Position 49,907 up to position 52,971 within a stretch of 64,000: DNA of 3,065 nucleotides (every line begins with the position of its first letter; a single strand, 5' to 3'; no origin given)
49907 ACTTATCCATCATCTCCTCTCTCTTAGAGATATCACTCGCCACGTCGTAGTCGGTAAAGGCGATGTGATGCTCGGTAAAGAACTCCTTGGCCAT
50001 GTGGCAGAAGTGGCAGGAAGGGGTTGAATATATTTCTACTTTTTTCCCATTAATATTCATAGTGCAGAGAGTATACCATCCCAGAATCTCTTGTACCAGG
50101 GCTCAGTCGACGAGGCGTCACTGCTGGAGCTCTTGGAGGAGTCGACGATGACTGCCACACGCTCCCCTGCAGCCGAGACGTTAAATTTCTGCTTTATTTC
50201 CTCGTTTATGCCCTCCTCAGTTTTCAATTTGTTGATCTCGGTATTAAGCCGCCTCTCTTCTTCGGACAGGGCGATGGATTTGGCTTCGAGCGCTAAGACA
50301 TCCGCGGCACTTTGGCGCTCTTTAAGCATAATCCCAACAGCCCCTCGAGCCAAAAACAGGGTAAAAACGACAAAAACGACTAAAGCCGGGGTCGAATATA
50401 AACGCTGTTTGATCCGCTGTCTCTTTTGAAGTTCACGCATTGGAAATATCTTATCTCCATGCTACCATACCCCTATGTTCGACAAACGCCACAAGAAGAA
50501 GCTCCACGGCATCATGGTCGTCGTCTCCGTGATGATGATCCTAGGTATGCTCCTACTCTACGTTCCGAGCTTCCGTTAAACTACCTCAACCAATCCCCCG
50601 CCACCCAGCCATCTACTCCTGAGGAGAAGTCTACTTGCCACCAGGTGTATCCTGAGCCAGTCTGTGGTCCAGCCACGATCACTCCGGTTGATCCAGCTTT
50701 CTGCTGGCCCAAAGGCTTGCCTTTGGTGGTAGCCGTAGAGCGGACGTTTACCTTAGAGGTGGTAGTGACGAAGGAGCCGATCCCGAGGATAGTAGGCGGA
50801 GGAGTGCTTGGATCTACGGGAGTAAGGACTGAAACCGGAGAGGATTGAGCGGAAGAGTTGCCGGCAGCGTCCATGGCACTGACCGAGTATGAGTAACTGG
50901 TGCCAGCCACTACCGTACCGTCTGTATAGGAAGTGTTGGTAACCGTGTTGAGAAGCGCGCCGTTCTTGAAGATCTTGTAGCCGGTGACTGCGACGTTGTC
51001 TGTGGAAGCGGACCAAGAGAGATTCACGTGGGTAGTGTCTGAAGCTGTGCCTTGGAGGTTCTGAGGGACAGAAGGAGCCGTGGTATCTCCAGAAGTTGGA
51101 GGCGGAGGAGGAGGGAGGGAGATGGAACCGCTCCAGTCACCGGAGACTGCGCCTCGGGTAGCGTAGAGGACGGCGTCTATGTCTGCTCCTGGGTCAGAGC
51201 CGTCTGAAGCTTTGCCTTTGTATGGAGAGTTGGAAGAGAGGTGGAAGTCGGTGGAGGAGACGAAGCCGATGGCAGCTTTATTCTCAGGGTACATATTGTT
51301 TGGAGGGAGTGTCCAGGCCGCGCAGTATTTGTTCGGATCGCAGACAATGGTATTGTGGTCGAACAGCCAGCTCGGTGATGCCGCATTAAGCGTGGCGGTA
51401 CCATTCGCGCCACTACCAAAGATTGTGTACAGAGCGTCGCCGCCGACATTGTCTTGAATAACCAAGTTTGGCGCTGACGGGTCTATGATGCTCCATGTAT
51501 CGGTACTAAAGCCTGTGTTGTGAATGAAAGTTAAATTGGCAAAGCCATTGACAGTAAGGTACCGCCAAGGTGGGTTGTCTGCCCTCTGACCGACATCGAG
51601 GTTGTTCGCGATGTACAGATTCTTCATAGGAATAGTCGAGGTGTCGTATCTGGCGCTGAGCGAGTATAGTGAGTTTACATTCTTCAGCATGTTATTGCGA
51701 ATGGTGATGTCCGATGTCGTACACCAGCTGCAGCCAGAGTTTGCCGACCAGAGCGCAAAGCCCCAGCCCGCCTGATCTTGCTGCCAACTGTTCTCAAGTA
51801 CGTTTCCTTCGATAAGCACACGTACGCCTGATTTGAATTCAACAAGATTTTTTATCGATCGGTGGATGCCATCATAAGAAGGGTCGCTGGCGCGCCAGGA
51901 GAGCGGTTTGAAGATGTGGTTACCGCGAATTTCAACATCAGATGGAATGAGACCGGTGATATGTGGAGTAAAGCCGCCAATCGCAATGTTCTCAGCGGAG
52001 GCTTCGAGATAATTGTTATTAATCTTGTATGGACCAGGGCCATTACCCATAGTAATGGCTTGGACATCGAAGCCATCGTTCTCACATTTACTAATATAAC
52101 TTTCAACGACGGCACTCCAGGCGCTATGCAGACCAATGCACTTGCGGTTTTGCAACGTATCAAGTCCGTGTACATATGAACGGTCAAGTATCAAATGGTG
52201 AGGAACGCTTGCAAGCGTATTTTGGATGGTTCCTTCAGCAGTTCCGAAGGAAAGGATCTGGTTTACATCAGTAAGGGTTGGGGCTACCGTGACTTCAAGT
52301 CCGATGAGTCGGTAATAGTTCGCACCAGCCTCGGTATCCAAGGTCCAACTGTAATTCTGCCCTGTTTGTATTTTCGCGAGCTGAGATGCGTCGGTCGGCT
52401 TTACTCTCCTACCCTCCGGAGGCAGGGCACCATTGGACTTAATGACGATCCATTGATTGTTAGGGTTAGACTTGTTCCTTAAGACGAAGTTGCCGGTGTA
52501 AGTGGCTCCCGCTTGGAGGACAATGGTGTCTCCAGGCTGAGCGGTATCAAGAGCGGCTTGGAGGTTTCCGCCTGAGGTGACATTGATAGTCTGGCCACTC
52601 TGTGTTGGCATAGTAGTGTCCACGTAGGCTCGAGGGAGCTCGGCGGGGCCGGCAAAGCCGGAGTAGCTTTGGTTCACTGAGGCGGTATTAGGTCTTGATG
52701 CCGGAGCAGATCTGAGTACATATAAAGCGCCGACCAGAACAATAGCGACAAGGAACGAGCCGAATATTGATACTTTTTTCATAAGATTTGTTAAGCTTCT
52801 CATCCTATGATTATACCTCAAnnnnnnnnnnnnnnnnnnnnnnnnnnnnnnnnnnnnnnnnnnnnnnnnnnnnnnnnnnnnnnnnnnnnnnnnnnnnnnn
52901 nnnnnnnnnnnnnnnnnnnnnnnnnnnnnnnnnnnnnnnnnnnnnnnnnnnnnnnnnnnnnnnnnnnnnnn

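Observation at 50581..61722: Two paralogous beta-helix/SH3b surface enzymes with mosaic near-identical DNA segments (gene conversion) and duplicated upstream leaders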

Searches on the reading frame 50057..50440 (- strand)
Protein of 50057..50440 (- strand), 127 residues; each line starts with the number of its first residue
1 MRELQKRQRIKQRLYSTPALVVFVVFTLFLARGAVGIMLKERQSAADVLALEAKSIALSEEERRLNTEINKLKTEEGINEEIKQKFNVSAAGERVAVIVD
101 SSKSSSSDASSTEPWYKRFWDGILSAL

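Call 5: search_protein_families(library=pfam, proteins=[window:50057-50440:-], max_evalue=0.01)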
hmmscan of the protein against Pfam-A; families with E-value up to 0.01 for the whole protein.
window:50057-50440:- (127 aa): 1 family
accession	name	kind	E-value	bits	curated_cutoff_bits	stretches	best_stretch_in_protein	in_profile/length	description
PF04977.20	DivIC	-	3.2e-08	33.7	28.9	1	20-100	2-79/80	Septum formation initiator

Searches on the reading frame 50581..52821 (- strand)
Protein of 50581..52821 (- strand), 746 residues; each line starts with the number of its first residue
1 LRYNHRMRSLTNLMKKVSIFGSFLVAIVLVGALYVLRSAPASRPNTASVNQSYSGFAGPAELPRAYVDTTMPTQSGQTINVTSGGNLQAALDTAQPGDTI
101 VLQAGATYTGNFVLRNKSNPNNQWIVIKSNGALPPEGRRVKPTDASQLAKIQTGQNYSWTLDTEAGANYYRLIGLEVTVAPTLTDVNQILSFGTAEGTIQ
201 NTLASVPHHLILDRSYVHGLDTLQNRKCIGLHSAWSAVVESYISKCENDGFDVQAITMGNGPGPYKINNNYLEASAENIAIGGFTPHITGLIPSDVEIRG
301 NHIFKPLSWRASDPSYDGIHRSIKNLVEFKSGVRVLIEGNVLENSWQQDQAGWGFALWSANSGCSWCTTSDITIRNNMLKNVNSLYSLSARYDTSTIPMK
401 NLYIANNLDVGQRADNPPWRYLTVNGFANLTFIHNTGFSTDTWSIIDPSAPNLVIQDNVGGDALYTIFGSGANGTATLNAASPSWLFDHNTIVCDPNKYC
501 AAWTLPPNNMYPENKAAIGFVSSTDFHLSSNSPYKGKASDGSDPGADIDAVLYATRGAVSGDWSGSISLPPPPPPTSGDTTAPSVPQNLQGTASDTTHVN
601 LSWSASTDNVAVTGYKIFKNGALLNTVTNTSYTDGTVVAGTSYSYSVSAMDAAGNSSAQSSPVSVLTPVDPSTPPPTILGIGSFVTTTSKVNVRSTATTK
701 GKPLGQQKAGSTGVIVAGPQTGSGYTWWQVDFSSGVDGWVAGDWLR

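Call 5: search_protein_families(library=pfam, proteins=[window:50581-52821:-], max_evalue=0.01)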
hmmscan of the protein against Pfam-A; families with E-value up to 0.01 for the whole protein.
window:50581-52821:- (746 aa): 3 families
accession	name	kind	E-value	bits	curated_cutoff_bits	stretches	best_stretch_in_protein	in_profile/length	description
PF00041.27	fn3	-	4.2e-07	30.5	25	1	585-664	2-82/84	Fibronectin type III domain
PF08239.17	SH3_3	-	1.5e-05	25.5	27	1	690-745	2-53/54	Bacterial SH3 domain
PF18370.7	RGI_lyase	-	0.0085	16.9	27.8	0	597-665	17-85/86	Rhamnogalacturonan I lyases beta-sheet domain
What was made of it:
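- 50830..51069 (-): A: FN3 module. Pfam fn3, 30.5 bits against a cut-off of 25 (call 5).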

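Call 30: search_protein_families(library=ncbifam, proteins=[window:50581-52803:-], max_evalue=0.1)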
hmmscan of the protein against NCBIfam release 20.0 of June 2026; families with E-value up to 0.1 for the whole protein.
window:50581-52803:- (740 aa): 4 families
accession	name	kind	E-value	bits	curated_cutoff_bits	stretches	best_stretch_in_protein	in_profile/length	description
NF041611.1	exoglucan_CbhB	equivalog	7.5e-22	77.2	1950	1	570-699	699-832/997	exoglucanase CbhB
NF045522.1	MXAN_2561_fam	equivalog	0.012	15.1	150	1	573-663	165-259/304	MXAN_2561 family MXYO-CTERM-anchored protein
NF004850.0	PRK06201.1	subfamily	0.057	12.9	231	1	71-103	59-93/222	hypothetical protein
TIGR04247.1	NosD_copper_fam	subfamily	0.064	11.8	300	0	81-109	1-28/377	nitrous oxide reductase family maturation protein NosD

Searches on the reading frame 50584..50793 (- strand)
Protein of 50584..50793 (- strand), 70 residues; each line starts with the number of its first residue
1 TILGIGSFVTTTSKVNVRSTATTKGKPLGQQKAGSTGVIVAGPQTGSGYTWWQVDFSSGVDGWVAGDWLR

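Call 55: search_solved_structures(query=A2, max_evalue=1)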
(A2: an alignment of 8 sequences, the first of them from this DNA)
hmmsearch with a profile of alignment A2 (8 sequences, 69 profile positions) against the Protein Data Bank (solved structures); distinct sequences matched with E-value up to 1: 3.
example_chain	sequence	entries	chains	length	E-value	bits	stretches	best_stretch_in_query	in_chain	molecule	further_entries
2kyb_A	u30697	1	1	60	0.0023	21.2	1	7-67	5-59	Mannosyl-glycoprotein endo-beta-N-acetylglucosaminidase domain protein, possible enterotox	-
2kt8_A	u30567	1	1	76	0.04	17.2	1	7-69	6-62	Probable surface protein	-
4krt_A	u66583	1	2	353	0.99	12.7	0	10-68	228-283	Autolytic lysozyme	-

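Call 56: search_protein_families(library=pfam, alignment_id=A2, max_evalue=0.01)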
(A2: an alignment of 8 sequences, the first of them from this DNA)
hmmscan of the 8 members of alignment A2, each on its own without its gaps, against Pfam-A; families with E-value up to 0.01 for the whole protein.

A. member 1, seq(70 aa): 1 family
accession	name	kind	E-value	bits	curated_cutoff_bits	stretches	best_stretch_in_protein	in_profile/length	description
PF08239.17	SH3_3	-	3.3e-07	30.8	27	1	14-69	2-53/54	Bacterial SH3 domain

B. families by the number of members that match (of 8 scanned): 1 family
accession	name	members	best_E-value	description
PF08239.17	SH3_3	4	3.3e-07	Bacterial SH3 domain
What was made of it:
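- On SH3b (Pfam SH3_3, PF08239): The isolated A module scores 30.8 bits against a cut-off of 27, and 4 of 8 repeats match (call 56).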

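Call 69: predict_structure(alignment_id=A2)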
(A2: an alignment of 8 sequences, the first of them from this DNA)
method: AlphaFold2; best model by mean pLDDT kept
length: 70 residues; sequences in the alignment: 8
mean_pLDDT: 96.1   pTM: 0.83
mean pLDDT of the five models: 96.1, 95.3, 95.3, 94.5, 94.3
residues with pLDDT >= 90: 68; 70-90: 1; 50-70: 1; < 50: 0
segments of 3 or more residues with pLDDT < 50: none
pLDDT, mean of each block of 10 residues (from residue 1): 92 97 96 98 96 97 96
secondary structure, 60 per line:
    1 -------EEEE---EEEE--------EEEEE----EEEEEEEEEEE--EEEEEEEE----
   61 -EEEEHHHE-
elements in order: E8-11 E15-18 E27-31 E36-46 E49-56 E62-65
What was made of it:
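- On SH3b (Pfam SH3_3, PF08239): AF2 pLDDT 96 (call 69).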

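Call 71: fold_search(model_id=the predicted structure, library=pdb)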
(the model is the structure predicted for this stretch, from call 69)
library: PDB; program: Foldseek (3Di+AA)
matches with E <= 10: 579; with E <= 0.001: 0
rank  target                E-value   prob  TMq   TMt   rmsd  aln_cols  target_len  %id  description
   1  4krt_A                3.4e-02  1.00  0.70  0.16   3.4        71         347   30  X-ray structure of endolysin from clostridium perfringens phage phiSM101 (released 2014-04-02)
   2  4krt_B                3.6e-02  1.00  0.74  0.17   2.6        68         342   18  X-ray structure of endolysin from clostridium perfringens phage phiSM101 (released 2014-04-02)
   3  2kt8_MODEL_1_A        5.3e-02  1.00  0.61  0.57   2.8        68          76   22  Solution NMR structure of the CPE1231(468-535) protein from Clostridium perfringens, Northeast Structural Geno (released 2010-02-02)
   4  9ovi_A                6.2e-02  1.00  0.63  0.66   4.5        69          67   26  Crystal Structure of SH3-like_bac-type domain (79-145) of Conserved domain protein GBAA_2967 from Bacillus anthracis A (released 2025-06-11)
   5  6biq_A                6.9e-02  1.00  0.75  0.21   2.7        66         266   15  Structure of NlpC2 from Trichomonas vaginalis (released 2018-11-07)
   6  9a7d_A                6.9e-02  1.00  0.76  0.11   2.4        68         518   22  Integrative model of YRVJ-YACD by crosslinking MS and deep learning (released 2024-09-18)
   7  6biq_B                9.1e-02  1.00  0.75  0.21   2.7        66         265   15  Structure of NlpC2 from Trichomonas vaginalis (released 2018-11-07)
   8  6xvn_B                1.0e-01  1.00  0.56  0.66   4.0        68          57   19  Crystal structure of c-Src SH3 domain without ATCUN motif: monomer 1 (released 2020-04-22)
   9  4r0k_B                1.1e-01  1.00  0.74  0.19   2.9        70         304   16  Crystal structure of a putative dipeptidyl-peptidase VI (BT_1314) from Bacteroides thetaiotaomicron VPI-5482 at 1.75 A (released 2014-08-20)
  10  4r0k_A                1.1e-01  1.00  0.74  0.19   3.5        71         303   15  Crystal structure of a putative dipeptidyl-peptidase VI (BT_1314) from Bacteroides thetaiotaomicron VPI-5482 at 1.75 A (released 2014-08-20)
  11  8alu                  1.2e-01  1.00  0.66  0.38   3.6        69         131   19  Crystal structure of the teichoic acid binding domain of SlpA, S-layer protein from Lactobacillus acidophilus (aa. 314-4 (released 2023-08-16)
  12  5xgg_A                1.3e-01  1.00  0.60  0.65   4.4        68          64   13  Crystal Structure C-terminal SH3 domain of Myosin IB from Entamoeba histolytica (released 2017-08-16)
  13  8b2g_A                1.3e-01  1.00  0.61  0.58   3.4        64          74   19  SH3-like domain from Penicillium virgatum muramidase (released 2023-07-19)
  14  3npf_A                1.6e-01  1.00  0.73  0.19   2.8        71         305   13  Crystal structure of a putative dipeptidyl-peptidase VI (BACOVA_00612) from Bacteroides ovatus at 1.72 A resolution (released 2010-07-28)
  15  5d74_B                1.6e-01  0.94  0.49  0.17   5.2        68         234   25  The crystal structure of Ly7917 (released 2016-08-17)
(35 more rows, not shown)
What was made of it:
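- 50587..50754 (-): A: SH3b module. SH3_3 at 30.8 bits as an isolated module (call 56); AF2 pLDDT 96 (call 69); SH3b fold matches (call 71).
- On SH3b (Pfam SH3_3, PF08239): The top fold matches are SH3b domains of wall hydrolases, TM 0.70-0.76 (call 71).
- Closest known: Phage tailspike and capsule depolymerases, and SH3b-bearing endolysins. Same: The SH3b module is closest to that of the phiSM101 endolysin (4krt, TM 0.70-0.74, call 71).
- SH3b: calls 56, 69, 71.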

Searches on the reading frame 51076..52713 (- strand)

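Call 49: search_protein_families(library=pfam, proteins=[window:51076-52713:-], max_evalue=10)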
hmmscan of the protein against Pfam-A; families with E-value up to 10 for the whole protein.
window:51076-52713:- (546 aa): 1 family
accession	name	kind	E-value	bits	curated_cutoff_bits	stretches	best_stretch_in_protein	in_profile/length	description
PF09879.14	DUF2106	-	0.019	14.9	25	1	474-521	77-127/151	Predicted membrane protein (DUF2106)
